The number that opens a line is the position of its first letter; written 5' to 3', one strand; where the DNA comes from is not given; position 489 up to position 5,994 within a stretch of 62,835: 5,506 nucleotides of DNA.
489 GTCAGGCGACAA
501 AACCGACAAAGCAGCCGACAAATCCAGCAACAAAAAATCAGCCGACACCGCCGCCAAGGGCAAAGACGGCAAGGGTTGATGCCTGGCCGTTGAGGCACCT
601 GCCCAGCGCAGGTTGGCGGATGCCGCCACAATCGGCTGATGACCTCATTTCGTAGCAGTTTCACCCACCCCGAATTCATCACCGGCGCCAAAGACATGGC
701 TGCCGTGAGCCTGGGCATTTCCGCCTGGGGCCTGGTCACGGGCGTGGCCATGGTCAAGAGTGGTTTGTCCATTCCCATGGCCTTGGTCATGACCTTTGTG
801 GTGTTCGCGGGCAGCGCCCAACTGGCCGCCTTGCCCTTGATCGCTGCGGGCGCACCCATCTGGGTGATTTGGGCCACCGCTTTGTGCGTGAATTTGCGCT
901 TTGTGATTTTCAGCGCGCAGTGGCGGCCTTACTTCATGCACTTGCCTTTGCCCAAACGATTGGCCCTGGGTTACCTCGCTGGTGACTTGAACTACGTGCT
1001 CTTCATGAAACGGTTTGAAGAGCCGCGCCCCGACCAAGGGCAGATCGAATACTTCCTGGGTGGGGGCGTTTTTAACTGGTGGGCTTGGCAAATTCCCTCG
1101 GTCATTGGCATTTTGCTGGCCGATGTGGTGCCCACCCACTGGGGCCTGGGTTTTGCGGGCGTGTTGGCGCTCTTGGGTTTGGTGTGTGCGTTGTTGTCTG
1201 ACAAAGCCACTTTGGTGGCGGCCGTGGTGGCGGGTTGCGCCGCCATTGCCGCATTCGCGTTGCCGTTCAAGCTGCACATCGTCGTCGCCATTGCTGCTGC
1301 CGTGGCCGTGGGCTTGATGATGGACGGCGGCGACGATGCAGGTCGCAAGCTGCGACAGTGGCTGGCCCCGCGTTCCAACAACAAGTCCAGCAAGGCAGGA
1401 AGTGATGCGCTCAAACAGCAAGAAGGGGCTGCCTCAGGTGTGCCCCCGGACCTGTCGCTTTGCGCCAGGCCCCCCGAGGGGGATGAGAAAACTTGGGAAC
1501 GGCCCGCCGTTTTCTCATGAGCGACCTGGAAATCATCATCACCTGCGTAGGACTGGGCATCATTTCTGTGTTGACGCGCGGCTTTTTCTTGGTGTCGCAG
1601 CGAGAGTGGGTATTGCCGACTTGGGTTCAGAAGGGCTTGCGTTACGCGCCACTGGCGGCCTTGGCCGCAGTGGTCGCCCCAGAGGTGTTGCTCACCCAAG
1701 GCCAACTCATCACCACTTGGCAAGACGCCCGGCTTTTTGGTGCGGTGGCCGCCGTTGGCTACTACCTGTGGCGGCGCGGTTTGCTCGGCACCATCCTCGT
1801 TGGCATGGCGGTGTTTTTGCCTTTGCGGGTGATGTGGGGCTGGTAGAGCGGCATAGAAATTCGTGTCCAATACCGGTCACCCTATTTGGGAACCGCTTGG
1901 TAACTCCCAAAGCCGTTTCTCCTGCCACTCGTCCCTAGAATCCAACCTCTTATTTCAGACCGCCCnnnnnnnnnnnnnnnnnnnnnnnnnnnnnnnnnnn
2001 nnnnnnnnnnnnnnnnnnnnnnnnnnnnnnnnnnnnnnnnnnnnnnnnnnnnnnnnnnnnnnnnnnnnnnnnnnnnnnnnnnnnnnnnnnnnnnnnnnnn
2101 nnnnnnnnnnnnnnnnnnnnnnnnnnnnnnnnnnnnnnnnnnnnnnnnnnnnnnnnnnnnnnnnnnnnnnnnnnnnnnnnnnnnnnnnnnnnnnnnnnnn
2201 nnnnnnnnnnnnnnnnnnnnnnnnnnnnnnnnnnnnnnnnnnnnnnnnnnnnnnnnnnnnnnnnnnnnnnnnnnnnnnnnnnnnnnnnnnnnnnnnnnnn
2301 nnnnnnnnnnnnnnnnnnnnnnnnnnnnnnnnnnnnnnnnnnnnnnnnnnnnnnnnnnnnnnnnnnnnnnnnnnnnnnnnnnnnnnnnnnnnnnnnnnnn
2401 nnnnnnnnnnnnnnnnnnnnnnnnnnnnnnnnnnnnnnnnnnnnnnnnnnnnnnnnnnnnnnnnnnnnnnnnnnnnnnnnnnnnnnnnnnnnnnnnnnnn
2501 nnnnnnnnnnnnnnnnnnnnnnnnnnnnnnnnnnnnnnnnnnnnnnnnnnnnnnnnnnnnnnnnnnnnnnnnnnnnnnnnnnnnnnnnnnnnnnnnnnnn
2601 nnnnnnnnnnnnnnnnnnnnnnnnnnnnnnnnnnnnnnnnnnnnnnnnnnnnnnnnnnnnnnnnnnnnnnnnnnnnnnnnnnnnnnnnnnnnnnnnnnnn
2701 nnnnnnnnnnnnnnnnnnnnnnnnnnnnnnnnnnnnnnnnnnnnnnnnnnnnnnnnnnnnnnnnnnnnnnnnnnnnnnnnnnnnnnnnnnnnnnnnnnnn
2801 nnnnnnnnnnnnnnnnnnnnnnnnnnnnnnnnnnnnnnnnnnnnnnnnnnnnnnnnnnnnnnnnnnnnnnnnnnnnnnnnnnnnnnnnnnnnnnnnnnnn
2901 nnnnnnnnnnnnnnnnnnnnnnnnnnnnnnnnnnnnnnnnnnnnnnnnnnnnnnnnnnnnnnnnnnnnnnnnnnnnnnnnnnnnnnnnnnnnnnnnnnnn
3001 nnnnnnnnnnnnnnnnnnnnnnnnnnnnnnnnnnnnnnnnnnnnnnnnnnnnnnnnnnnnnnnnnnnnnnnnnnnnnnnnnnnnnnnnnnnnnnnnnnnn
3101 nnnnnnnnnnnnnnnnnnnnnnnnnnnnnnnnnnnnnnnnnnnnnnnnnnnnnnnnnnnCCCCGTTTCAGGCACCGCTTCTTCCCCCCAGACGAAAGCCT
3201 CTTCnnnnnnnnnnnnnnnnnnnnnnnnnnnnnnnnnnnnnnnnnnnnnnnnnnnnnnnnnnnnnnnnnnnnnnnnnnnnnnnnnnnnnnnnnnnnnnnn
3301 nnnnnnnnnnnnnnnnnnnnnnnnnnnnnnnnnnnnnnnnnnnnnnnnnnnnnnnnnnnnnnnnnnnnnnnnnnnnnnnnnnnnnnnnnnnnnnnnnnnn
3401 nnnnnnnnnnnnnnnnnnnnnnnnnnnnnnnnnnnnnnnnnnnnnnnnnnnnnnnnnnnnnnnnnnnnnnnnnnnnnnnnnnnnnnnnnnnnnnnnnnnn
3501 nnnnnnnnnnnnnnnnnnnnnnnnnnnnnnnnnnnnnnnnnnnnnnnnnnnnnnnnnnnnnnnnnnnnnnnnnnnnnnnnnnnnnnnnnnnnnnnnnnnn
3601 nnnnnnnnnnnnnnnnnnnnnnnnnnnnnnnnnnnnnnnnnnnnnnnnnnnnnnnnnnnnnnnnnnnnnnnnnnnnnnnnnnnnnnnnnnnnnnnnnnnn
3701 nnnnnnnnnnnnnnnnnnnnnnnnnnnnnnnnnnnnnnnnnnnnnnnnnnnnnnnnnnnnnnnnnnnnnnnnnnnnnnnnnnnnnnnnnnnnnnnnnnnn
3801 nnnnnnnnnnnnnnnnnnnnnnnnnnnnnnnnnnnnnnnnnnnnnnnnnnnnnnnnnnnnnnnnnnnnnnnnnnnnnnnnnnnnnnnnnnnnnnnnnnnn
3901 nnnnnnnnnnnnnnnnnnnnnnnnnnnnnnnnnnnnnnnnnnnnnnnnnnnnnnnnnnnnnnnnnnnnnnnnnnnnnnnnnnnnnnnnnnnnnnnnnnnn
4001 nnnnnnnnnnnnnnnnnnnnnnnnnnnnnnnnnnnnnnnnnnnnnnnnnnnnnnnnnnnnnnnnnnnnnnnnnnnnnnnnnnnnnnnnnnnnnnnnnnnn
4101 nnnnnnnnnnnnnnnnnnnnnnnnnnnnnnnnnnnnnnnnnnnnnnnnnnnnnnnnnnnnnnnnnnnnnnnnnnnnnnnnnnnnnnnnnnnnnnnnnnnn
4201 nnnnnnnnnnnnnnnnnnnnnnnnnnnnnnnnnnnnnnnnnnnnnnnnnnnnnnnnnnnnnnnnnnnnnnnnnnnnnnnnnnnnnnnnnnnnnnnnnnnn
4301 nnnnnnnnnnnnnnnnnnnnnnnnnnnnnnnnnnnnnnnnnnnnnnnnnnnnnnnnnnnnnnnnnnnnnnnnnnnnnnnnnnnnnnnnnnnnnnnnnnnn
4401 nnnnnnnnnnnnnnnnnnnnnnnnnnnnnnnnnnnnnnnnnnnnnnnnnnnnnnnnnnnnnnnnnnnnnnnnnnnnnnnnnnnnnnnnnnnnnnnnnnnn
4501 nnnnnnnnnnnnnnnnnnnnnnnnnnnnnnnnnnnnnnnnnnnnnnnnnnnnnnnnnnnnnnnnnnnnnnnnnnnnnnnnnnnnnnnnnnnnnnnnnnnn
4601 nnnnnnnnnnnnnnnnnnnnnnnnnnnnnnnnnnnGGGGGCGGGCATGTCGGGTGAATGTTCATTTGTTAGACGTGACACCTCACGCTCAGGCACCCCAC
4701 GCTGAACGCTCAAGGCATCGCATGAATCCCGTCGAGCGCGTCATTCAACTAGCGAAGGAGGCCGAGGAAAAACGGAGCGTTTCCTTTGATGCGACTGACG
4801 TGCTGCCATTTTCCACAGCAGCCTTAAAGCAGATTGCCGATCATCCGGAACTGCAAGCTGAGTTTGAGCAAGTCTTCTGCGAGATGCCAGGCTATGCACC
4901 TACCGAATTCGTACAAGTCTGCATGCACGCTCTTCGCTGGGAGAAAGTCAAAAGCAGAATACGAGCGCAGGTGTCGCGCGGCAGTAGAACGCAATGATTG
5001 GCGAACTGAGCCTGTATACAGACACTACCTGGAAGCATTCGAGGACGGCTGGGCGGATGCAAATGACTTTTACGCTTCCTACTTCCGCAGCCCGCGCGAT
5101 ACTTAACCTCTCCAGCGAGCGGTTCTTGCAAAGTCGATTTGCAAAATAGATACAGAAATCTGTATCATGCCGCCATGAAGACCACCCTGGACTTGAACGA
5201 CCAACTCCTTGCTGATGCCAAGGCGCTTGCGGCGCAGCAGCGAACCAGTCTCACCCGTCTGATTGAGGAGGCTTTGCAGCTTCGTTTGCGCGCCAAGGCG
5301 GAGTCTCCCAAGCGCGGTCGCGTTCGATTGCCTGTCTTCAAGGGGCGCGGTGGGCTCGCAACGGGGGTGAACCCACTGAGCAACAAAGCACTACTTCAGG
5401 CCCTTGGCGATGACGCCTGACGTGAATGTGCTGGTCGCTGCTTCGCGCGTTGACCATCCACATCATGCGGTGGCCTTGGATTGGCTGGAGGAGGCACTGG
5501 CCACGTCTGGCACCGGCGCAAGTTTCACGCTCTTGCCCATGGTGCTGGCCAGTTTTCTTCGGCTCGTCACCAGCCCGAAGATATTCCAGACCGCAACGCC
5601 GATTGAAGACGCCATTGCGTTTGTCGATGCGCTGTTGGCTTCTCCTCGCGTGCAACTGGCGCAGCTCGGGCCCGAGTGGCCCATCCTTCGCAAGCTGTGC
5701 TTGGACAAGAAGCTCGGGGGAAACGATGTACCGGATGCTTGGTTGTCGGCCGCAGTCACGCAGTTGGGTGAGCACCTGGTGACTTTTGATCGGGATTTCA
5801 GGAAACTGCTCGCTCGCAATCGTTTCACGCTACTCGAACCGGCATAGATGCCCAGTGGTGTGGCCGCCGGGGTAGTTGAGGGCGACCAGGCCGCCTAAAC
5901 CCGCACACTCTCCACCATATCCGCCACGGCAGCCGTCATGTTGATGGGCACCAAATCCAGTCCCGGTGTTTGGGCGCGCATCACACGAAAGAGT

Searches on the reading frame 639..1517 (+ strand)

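Call 9: search_protein_families(library=pfam, proteins=[window:639-1517:+], max_evalue=0.001)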
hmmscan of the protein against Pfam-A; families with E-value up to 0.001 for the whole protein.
window:639-1517:+ (293 aa): 1 family
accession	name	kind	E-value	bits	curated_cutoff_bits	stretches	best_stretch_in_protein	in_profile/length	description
PF03591.19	AzlC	-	4.7e-34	118.2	32.1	1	23-163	2-136/137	AzlC protein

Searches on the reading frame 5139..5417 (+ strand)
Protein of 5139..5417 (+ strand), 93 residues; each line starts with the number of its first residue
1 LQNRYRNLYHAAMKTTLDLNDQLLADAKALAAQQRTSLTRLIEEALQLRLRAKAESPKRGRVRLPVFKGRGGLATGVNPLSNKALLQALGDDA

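Call 9: search_protein_families(library=pfam, proteins=[window:5139-5417:+], max_evalue=0.001)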
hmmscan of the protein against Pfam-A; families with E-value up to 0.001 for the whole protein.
window:5139-5417:+ (93 aa): 1 family
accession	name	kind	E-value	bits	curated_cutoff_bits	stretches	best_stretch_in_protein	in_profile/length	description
PF19891.5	DUF6364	-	7.6e-07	30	27.3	1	14-52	4-39/70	Family of unknown function (DUF6364)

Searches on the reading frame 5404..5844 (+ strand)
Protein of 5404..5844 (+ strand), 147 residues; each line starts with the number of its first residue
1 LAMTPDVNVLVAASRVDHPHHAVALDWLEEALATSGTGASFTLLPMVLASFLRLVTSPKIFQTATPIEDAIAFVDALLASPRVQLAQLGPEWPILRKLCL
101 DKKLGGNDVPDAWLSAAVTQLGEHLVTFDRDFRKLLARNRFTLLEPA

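Call 9: search_protein_families(library=pfam, proteins=[window:5404-5844:+], max_evalue=0.001)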
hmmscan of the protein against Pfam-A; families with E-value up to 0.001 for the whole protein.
window:5404-5844:+ (147 aa): 1 family
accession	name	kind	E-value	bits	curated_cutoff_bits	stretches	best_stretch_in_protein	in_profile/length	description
PF01850.27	PIN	-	5.9e-10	40.2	23.6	1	5-134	3-116/120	PIN domain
